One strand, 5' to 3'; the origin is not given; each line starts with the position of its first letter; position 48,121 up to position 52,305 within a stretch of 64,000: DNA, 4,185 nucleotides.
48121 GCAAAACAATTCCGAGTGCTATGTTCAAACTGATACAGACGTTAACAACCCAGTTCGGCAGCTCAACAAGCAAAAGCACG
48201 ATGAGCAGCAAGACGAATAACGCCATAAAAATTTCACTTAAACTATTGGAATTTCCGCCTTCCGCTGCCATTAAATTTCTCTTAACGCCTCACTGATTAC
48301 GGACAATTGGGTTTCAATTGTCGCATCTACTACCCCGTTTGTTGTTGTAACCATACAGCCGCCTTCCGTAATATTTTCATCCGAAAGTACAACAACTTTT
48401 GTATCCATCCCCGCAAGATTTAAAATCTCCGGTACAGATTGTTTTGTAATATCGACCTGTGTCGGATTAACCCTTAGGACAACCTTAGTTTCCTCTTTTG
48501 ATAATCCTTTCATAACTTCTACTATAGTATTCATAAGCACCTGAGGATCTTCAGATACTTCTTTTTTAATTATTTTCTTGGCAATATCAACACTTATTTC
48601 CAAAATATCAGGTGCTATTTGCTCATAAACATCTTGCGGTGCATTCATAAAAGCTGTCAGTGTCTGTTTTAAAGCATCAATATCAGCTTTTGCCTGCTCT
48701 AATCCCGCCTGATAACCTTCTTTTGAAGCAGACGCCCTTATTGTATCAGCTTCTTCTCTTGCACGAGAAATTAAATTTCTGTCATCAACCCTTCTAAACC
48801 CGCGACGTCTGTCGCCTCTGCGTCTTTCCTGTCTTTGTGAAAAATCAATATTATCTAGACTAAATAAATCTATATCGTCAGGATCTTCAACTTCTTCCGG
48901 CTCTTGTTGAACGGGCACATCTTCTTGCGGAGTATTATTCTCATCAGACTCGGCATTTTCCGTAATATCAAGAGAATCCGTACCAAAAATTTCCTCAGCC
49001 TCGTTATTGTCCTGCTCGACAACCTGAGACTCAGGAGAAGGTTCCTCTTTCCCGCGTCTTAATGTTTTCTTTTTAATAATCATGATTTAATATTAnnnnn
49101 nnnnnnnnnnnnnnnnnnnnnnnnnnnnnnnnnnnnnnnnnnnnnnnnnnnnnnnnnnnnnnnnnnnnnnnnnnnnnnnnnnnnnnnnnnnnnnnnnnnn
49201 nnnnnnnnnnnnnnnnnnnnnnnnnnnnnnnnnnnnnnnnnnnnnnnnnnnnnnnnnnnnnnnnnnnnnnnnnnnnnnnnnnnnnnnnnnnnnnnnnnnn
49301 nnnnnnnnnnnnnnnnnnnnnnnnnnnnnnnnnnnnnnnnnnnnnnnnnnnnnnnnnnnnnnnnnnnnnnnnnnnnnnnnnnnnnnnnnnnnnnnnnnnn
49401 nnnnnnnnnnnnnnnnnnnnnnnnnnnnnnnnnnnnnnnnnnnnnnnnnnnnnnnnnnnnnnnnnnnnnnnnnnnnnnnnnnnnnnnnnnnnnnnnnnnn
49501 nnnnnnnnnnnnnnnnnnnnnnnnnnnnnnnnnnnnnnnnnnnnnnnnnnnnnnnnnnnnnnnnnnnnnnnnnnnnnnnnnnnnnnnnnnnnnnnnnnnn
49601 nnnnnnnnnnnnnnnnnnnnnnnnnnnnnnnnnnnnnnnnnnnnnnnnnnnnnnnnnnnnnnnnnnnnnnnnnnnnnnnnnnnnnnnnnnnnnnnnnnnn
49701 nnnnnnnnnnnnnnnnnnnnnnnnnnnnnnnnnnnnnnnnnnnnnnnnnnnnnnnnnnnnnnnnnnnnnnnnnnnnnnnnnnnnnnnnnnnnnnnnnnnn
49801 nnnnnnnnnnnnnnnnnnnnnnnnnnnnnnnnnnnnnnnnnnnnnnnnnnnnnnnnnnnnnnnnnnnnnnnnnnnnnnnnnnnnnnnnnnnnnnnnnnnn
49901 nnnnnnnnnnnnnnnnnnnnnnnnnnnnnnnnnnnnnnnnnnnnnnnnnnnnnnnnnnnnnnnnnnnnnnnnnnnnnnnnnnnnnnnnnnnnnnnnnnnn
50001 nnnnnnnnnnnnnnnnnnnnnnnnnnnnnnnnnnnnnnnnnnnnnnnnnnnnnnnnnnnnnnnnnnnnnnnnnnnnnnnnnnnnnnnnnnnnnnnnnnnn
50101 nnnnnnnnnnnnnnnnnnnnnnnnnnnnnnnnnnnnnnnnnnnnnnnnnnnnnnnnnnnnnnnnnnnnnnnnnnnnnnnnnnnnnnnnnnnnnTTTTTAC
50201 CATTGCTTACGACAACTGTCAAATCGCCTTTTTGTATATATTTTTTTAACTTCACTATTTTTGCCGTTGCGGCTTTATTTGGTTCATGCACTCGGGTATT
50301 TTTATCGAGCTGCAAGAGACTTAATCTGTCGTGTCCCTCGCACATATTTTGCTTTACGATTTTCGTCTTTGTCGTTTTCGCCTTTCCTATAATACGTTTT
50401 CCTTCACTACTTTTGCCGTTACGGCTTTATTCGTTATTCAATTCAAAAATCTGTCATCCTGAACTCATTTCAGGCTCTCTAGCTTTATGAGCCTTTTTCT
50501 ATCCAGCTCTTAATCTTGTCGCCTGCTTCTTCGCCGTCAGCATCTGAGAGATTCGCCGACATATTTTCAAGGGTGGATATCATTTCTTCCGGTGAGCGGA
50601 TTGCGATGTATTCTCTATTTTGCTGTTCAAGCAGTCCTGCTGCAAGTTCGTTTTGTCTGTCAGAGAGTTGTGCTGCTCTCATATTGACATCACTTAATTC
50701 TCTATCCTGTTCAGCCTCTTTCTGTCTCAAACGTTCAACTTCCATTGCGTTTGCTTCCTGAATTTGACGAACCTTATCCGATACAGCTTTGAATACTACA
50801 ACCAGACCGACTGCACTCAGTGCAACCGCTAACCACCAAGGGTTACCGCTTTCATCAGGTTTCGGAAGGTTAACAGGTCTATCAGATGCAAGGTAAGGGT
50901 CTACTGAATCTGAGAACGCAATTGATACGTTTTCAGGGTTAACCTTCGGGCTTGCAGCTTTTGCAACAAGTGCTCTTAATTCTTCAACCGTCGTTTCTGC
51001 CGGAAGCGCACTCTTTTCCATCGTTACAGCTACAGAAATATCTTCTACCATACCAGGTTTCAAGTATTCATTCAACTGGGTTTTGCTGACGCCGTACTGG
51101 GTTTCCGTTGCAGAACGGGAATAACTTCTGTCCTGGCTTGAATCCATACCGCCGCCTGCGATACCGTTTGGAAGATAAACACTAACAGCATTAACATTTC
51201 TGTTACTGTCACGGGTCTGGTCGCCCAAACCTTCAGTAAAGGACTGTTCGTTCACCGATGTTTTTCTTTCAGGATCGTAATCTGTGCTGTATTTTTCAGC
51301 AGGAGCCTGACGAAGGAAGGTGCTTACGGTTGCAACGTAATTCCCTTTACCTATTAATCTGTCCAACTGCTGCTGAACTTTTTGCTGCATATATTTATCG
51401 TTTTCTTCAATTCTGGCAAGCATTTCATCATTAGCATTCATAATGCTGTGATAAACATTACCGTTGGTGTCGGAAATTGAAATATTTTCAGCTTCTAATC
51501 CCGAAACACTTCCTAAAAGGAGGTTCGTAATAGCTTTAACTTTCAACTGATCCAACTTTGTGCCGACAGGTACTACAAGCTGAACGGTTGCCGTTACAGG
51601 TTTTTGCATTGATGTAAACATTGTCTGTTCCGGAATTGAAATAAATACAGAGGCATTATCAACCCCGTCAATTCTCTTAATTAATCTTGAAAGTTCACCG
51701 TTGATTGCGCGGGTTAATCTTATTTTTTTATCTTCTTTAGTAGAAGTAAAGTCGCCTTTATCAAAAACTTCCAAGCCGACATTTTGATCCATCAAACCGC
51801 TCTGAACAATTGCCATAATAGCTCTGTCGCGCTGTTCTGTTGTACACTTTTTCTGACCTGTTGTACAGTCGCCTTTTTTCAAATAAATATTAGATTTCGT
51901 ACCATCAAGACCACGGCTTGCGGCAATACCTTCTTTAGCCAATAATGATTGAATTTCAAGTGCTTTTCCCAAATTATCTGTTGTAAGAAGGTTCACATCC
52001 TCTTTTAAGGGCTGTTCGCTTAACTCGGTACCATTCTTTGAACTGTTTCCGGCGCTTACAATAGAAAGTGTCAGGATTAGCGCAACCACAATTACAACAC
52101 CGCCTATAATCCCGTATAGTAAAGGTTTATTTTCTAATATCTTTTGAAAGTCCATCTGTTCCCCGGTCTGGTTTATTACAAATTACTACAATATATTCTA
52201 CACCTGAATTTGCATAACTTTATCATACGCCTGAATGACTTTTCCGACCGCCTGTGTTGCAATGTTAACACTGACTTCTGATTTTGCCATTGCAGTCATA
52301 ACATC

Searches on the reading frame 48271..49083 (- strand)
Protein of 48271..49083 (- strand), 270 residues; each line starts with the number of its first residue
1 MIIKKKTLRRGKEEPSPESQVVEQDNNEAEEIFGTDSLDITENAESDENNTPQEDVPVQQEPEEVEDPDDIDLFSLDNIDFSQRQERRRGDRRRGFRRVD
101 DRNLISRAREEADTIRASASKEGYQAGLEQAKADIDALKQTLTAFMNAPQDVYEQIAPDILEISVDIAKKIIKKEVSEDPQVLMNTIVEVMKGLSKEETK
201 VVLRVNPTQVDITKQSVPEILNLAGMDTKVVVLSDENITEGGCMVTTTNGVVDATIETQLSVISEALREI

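Call 72: search_protein_families(library=pfam, proteins=[window:48271-49083:-], max_evalue=0.00001)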
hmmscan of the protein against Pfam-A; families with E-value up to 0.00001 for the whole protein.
window:48271-49083:- (270 aa): 1 family
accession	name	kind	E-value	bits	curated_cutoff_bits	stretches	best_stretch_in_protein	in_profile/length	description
PF02108.21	FliH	-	1.1e-26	93.6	24.1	1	135-261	4-126/128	Flagellar assembly protein FliH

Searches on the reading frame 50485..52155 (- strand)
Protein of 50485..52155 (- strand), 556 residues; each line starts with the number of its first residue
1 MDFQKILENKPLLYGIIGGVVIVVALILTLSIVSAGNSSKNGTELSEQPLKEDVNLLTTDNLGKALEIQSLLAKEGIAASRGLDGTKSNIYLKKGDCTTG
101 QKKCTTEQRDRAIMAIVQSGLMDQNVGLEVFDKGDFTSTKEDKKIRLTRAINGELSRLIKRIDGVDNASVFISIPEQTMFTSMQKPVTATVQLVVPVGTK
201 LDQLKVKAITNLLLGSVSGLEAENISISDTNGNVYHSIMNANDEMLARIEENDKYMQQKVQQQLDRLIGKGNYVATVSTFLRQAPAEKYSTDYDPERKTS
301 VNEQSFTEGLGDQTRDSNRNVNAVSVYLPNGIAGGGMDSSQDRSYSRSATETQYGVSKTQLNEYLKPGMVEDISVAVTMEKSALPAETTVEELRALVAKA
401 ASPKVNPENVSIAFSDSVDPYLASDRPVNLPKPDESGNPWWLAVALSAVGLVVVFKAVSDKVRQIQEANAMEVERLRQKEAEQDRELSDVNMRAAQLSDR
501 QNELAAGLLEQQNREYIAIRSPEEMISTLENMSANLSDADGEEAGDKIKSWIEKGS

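Call 72: search_protein_families(library=pfam, proteins=[window:50485-52155:-], max_evalue=0.00001)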
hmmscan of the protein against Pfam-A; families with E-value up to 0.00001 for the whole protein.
window:50485-52155:- (556 aa): 2 families
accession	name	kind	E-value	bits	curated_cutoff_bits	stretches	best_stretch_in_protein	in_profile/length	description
PF01514.23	YscJ_FliF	-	1.3e-33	116.8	24.4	1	105-235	44-177/179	Secretory protein of YscJ/FliF family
PF08345.17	YscJ_FliF_C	-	1.1e-13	52.3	23.8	1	264-401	1-130/147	Flagellar M-ring protein C-terminal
